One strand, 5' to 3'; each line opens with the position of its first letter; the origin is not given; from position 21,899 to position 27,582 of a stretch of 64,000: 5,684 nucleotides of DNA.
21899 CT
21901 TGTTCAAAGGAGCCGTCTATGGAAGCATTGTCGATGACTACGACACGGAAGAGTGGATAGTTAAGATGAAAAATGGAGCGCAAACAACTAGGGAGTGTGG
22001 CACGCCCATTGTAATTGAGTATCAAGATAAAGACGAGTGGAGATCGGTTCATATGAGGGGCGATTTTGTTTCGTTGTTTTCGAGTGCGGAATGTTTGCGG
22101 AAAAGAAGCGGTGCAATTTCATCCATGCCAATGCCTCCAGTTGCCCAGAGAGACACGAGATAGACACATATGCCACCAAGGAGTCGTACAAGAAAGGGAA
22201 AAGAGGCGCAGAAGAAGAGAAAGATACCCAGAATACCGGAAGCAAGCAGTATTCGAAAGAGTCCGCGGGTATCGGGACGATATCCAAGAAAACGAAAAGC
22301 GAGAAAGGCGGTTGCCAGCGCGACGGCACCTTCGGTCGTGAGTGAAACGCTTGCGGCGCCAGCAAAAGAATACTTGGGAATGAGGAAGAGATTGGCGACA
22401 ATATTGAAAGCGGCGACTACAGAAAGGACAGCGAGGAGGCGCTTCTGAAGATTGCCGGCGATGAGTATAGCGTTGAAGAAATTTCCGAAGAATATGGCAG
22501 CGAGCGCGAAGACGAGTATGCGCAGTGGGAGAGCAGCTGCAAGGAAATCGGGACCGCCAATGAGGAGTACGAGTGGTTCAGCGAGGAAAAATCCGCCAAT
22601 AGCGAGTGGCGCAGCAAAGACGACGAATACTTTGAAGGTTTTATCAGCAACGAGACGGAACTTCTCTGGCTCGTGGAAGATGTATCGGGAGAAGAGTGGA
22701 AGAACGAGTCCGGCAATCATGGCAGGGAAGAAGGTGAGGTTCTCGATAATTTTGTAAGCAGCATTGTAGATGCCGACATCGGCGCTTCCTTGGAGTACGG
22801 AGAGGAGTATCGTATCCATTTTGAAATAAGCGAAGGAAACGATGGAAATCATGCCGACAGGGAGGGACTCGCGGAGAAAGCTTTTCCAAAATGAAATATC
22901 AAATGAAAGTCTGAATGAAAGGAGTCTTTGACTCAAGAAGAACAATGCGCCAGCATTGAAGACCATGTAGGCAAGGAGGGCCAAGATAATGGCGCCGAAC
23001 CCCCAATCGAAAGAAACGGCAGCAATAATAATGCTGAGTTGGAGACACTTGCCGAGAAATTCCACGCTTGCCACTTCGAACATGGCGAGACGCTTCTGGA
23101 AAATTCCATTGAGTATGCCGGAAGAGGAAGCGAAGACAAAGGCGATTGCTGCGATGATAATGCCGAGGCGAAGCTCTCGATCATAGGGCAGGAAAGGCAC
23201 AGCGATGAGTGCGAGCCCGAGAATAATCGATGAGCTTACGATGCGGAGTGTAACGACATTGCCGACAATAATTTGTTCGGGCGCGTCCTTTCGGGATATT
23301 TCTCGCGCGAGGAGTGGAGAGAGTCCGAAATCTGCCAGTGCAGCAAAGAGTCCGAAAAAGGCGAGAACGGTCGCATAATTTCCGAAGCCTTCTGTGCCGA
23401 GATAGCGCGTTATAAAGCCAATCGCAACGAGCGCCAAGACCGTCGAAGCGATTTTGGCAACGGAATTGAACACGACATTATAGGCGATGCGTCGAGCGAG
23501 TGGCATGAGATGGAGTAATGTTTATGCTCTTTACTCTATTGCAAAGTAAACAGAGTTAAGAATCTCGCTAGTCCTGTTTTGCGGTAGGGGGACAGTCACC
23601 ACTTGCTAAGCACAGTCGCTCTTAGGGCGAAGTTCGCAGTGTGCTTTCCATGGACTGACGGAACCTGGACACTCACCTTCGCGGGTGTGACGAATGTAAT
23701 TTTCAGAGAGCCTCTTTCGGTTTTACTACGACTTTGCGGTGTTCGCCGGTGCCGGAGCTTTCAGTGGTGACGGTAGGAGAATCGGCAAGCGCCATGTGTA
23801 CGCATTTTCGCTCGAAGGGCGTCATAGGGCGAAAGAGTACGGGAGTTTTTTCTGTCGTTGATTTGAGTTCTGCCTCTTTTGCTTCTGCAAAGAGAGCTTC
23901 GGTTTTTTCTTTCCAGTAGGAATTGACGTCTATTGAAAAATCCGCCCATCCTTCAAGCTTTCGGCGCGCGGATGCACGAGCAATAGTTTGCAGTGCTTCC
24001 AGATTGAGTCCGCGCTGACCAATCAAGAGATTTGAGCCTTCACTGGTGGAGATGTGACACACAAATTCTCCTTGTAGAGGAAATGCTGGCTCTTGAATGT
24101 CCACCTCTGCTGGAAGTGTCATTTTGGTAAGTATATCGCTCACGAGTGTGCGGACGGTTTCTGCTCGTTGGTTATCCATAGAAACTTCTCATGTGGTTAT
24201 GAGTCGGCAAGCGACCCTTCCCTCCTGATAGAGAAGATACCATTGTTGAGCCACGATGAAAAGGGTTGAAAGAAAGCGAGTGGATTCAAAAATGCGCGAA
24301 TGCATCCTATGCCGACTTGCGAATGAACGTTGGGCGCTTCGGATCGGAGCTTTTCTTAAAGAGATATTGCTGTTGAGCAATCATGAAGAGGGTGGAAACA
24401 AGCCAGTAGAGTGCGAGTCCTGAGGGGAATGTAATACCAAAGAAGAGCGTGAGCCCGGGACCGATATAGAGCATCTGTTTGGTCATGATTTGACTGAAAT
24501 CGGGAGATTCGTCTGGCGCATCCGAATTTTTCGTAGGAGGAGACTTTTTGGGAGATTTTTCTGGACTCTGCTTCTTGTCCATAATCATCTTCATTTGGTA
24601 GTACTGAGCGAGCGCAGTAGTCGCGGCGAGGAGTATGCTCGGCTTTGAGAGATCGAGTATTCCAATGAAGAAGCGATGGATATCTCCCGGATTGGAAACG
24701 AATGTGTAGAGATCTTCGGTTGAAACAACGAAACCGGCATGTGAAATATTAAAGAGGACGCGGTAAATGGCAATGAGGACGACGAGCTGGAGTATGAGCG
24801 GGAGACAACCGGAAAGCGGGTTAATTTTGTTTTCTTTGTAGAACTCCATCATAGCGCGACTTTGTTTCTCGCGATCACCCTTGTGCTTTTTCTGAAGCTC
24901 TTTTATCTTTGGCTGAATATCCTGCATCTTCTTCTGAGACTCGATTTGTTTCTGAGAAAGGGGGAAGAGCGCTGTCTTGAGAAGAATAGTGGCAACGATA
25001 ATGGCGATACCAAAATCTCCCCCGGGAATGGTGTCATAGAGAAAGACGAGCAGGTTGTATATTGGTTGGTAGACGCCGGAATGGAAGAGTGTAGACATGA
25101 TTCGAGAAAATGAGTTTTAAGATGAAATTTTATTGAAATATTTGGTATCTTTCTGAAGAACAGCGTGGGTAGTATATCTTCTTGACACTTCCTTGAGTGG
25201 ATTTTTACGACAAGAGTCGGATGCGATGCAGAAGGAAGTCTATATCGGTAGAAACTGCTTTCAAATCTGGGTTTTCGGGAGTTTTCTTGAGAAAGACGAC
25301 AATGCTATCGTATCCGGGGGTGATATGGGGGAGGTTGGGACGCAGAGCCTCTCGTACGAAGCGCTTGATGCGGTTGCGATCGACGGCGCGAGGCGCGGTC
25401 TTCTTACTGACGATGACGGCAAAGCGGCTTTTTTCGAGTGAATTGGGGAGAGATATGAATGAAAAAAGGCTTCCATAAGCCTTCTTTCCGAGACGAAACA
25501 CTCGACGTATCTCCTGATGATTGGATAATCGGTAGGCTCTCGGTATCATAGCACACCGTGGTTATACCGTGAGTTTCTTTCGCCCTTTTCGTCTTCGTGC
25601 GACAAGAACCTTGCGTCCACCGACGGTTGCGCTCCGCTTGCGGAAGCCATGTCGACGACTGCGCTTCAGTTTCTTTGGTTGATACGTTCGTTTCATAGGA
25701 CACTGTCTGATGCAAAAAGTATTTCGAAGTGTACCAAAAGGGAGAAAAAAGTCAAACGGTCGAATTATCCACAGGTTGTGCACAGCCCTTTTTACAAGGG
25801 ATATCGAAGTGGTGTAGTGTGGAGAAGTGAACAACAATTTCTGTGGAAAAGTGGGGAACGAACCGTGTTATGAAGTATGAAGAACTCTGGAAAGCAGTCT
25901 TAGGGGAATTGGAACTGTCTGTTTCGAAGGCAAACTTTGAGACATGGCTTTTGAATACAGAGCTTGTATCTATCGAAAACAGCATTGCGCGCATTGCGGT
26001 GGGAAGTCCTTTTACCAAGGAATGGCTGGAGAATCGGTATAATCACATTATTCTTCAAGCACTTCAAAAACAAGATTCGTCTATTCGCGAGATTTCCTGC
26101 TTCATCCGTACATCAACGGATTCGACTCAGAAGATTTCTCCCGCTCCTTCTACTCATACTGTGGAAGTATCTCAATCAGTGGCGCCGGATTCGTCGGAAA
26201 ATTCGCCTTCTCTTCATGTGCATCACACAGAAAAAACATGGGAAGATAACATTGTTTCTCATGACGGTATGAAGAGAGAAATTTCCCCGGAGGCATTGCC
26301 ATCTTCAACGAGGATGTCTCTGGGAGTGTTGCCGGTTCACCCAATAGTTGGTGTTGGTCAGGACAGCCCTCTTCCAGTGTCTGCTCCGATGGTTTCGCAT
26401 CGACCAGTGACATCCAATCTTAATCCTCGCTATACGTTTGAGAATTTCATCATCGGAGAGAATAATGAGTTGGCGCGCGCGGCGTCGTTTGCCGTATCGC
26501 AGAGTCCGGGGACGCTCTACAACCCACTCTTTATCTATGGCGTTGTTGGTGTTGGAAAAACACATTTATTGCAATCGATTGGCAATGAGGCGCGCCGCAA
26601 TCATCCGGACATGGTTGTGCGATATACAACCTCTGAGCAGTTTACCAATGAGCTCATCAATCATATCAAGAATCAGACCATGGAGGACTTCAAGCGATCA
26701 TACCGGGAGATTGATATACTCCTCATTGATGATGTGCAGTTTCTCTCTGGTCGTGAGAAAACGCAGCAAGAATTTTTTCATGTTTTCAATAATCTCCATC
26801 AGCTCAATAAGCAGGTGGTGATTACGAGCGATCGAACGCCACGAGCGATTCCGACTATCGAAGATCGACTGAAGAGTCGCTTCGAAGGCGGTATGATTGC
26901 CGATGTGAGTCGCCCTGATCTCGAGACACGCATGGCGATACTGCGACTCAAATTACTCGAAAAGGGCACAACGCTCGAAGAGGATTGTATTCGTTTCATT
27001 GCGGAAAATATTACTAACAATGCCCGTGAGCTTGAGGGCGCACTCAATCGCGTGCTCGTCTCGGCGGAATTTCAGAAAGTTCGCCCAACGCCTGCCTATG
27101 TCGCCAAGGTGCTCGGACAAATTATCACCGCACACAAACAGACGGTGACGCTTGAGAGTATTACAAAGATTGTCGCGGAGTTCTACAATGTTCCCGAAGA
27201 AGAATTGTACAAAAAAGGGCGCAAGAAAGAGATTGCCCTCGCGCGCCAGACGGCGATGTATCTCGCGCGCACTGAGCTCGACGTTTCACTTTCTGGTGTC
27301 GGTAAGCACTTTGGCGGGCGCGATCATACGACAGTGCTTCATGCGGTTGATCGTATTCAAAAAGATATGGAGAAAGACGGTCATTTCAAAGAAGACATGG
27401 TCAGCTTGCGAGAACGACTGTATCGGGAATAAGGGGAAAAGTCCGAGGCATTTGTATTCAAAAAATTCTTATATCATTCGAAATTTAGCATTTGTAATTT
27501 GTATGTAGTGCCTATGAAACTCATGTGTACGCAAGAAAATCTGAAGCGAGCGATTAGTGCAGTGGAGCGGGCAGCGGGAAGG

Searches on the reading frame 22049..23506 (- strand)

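Call 16: search_protein_families(library=pfam, proteins=[window:22049-23506:-], max_evalue=0.001)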
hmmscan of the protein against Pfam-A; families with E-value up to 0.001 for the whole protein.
window:22049-23506:- (485 aa): 2 families
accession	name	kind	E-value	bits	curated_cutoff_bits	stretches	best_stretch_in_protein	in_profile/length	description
PF01943.22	Polysacc_synt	-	7.1e-34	117.9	28.2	1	9-275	3-273/274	Polysaccharide biosynthesis protein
PF13440.11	Polysacc_synt_3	-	1e-22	81.2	23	1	32-323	2-290/293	Polysaccharide biosynthesis protein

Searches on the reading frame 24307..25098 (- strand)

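Call 16: search_protein_families(library=pfam, proteins=[window:24307-25098:-], max_evalue=0.001)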
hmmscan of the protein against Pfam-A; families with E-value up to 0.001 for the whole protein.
window:24307-25098:- (263 aa): 1 family
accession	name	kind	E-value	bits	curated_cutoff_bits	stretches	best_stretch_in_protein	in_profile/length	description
PF02096.25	60KD_IMP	-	2.1e-52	177.8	35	1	29-246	1-161/163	60Kd inner membrane protein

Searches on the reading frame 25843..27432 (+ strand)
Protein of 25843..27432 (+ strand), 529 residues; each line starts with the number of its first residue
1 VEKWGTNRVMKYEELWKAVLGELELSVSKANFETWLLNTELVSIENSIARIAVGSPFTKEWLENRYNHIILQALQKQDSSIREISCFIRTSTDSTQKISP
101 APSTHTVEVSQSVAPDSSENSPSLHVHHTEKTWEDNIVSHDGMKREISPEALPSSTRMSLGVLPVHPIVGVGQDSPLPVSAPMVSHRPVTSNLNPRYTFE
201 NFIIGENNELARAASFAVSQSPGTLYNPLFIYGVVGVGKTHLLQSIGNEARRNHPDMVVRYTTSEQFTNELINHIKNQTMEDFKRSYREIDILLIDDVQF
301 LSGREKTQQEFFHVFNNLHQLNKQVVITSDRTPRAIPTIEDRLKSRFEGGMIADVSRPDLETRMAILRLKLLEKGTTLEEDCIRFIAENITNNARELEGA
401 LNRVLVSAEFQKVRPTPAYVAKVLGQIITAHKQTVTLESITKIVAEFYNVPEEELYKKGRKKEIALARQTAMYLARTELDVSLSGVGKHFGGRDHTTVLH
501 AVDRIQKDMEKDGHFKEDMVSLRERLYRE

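Call 16: search_protein_families(library=pfam, proteins=[window:25843-27432:+], max_evalue=0.001)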
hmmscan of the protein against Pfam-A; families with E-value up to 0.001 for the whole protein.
window:25843-27432:+ (529 aa): 9 families
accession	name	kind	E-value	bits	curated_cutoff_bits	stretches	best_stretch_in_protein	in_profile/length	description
PF00308.24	Bac_DnaA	-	1.4e-68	230.6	23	1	193-353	1-161/162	Bacterial DnaA ATPAse domain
PF08299.17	Bac_DnaA_C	-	2.5e-26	91.9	31.5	1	438-505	2-69/69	Bacterial dnaA protein helix-turn-helix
PF11638.13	DnaA_N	-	3.3e-13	49.6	24.6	1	13-75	1-64/65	DnaA N-terminal domain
PF01695.23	IstB_IS21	-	2.2e-09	37.6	24.1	1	230-332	96-195/238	IstB-like ATP binding protein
PF00004.35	AAA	-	3.1e-06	28.1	21.2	1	230-347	2-127/131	ATPase family associated with various cellular activities (AAA)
PF01637.24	ATPase_2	-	6.8e-06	26.5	33.2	1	226-336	20-123/225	ATPase domain predominantly from Archaea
PF13401.12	AAA_22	-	7.4e-06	26.7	27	0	229-306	8-98/130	AAA domain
PF13191.12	AAA_16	-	6.5e-05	23.9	32.6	1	225-329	24-138/167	AAA ATPase domain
PF13173.12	AAA_14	-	0.00014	22.3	27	1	228-328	4-96/129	AAA domain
